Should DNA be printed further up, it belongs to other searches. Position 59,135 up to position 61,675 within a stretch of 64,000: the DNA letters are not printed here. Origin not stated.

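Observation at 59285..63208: Unusual nonulosonic-acid module: WbqC-PseG-GNAT tri-domain fusion plus a second PseG-like paralog and a methyltransferase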

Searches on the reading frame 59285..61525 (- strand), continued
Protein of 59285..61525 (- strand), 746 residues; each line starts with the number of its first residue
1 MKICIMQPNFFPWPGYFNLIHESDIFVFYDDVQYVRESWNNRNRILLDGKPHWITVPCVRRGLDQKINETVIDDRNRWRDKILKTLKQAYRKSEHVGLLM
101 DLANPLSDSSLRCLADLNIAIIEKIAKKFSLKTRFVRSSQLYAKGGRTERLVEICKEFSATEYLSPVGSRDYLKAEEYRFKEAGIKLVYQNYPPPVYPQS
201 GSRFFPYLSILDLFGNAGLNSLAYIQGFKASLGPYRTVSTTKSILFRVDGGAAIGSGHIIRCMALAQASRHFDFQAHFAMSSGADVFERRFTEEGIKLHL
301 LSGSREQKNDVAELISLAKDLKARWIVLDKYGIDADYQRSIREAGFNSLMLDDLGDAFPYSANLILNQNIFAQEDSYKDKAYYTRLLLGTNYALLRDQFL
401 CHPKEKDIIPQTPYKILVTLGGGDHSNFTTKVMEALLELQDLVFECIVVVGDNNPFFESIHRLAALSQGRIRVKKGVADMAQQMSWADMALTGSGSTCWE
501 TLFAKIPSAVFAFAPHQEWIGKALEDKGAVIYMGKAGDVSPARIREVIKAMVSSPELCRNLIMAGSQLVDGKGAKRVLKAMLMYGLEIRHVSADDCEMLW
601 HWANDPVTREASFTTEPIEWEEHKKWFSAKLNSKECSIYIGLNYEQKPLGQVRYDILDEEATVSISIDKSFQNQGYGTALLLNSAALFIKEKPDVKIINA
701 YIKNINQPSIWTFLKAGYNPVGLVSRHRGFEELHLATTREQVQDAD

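Call 84: search_protein_families(library=ncbifam, proteins=[L002:13302-14042:+, L002:8520-9221:+], max_evalue=0.000001)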
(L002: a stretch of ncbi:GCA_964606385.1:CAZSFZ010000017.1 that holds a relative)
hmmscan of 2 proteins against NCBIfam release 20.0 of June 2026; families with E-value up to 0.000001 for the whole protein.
L002:13302-14042:+ (246 aa): 5 families
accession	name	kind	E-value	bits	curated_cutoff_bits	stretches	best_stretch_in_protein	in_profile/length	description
NF009905.0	PRK13368.1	subfamily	2.4e-19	69.6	255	1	1-127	1-125/243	3-deoxy-manno-octulosonate cytidylyltransferase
NF003952.0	PRK05450.1-5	subfamily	6.3e-18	64.8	193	1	1-127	1-126/250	3-deoxy-manno-octulosonate cytidylyltransferase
NF003950.0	PRK05450.1-3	subfamily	1.3e-14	54.2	234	1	1-120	1-121/248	3-deoxy-manno-octulosonate cytidylyltransferase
TIGR00466.1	kdsB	equivalog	5.6e-11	42.3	155.2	1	1-117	1-117/241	3-deoxy-manno-octulosonate cytidylyltransferase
NF003948.0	PRK05450.1-1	equivalog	1.5e-10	40.7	281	1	2-124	5-128/248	3-deoxy-manno-octulosonate cytidylyltransferase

L002:8520-9221:+ (233 aa): 5 families
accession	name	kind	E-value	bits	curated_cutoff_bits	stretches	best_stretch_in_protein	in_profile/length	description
NF009905.0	PRK13368.1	subfamily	1e-16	61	255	1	1-114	11-122/243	3-deoxy-manno-octulosonate cytidylyltransferase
NF003952.0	PRK05450.1-5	subfamily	3.3e-16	59.2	193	1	1-115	11-126/250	3-deoxy-manno-octulosonate cytidylyltransferase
NF003948.0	PRK05450.1-1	equivalog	2.2e-12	46.7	281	1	1-121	14-135/248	3-deoxy-manno-octulosonate cytidylyltransferase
NF003950.0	PRK05450.1-3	subfamily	9.1e-11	41.6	234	1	2-123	12-135/248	3-deoxy-manno-octulosonate cytidylyltransferase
TIGR00466.1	kdsB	equivalog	1.6e-09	37.6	155.2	1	2-123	12-133/241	3-deoxy-manno-octulosonate cytidylyltransferase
